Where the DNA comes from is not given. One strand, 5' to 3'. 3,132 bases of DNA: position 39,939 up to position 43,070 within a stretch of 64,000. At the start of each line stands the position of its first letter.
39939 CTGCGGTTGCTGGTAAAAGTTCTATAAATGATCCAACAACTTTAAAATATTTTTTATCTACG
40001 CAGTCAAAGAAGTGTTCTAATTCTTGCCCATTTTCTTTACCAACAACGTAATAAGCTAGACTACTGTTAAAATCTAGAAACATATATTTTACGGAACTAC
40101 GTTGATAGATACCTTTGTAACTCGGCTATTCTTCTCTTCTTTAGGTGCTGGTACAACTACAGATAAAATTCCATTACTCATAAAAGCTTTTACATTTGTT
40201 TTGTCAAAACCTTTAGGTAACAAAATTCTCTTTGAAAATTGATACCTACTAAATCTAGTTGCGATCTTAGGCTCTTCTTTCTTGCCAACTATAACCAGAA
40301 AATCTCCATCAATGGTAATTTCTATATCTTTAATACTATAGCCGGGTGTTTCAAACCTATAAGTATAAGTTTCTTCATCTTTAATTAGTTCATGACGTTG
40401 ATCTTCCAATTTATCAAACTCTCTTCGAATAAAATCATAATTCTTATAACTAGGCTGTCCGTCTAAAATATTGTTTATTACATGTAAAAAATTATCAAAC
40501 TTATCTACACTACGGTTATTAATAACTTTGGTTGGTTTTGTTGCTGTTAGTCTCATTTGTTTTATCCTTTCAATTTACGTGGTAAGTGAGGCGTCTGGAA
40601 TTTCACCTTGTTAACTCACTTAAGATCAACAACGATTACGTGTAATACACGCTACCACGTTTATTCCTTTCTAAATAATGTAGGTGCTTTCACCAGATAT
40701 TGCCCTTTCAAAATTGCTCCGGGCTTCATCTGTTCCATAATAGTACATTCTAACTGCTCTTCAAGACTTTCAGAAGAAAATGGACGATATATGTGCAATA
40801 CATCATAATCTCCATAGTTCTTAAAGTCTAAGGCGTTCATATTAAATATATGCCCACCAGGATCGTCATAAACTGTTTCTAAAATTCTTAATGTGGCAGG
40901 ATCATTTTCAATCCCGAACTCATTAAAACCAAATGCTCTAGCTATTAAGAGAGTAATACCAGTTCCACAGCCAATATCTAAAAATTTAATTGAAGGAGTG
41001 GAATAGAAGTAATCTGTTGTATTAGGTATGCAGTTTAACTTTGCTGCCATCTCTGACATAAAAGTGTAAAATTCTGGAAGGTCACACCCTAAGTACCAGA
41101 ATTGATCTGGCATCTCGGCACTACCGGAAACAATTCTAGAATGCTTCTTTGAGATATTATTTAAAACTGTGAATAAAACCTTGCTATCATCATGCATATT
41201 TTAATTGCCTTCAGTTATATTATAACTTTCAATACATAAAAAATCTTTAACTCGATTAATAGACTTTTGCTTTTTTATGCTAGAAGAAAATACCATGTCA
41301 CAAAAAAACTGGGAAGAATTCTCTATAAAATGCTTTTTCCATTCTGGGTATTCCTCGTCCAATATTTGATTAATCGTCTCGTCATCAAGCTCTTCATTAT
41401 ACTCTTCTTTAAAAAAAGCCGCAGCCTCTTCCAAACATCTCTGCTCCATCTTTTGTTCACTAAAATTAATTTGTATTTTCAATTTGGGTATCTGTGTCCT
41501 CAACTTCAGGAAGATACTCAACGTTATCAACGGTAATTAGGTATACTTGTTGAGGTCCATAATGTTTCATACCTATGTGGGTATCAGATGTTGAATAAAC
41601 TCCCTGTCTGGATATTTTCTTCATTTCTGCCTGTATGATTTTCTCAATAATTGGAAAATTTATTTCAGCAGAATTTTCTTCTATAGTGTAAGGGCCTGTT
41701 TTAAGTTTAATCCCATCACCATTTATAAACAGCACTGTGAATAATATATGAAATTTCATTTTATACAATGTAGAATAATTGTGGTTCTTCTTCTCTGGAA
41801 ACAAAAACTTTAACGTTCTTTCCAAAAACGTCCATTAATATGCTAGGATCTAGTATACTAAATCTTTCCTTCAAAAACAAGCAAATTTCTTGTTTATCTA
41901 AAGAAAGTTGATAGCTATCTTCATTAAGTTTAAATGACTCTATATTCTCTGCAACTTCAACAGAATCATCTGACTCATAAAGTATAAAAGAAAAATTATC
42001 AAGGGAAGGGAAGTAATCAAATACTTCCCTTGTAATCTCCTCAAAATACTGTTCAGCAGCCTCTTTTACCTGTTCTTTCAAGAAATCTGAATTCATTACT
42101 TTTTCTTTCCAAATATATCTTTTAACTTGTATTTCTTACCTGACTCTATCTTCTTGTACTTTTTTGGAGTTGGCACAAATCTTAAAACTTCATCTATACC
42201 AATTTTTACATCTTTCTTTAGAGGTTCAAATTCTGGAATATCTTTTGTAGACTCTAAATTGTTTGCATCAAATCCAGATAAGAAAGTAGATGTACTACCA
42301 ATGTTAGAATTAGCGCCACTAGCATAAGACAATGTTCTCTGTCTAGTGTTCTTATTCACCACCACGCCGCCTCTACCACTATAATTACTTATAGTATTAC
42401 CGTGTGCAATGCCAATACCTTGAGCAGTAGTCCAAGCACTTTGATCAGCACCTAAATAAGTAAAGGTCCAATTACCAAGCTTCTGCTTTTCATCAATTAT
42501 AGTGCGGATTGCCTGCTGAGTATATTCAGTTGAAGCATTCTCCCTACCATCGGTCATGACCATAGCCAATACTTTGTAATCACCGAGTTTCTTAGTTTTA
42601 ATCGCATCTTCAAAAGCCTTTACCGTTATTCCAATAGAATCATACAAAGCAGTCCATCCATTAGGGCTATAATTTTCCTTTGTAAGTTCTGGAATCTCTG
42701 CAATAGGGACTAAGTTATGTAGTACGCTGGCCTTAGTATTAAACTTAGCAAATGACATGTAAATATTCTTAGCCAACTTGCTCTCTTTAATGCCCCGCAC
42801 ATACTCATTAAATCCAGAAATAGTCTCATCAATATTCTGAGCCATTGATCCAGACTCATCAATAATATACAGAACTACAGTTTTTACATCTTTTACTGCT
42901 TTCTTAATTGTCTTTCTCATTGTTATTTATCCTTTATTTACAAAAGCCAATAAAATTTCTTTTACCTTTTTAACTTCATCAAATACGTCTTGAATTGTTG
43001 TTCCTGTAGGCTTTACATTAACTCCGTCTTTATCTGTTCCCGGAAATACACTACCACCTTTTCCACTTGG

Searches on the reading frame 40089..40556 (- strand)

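Call 28: search_protein_families(library=phrogs, proteins=[window:40089-40556:-], max_evalue=0.001)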
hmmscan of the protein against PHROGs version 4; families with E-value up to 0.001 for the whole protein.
window:40089-40556:- (155 aa): 1 family
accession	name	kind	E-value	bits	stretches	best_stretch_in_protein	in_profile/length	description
phrog_432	-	other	2.2e-07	31.8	1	54-144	45-141/148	Hsp20 heat shock protein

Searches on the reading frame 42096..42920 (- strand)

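Call 28: search_protein_families(library=phrogs, proteins=[window:42096-42920:-], max_evalue=0.001)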
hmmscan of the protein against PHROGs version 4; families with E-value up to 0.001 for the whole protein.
window:42096-42920:- (274 aa): 2 families
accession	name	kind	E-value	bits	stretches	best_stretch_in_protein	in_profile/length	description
phrog_7371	-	unknown function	2.3e-38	132.9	1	12-195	5-178/204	-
phrog_26613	-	unknown function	7.1e-08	33.2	1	82-218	91-223/345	-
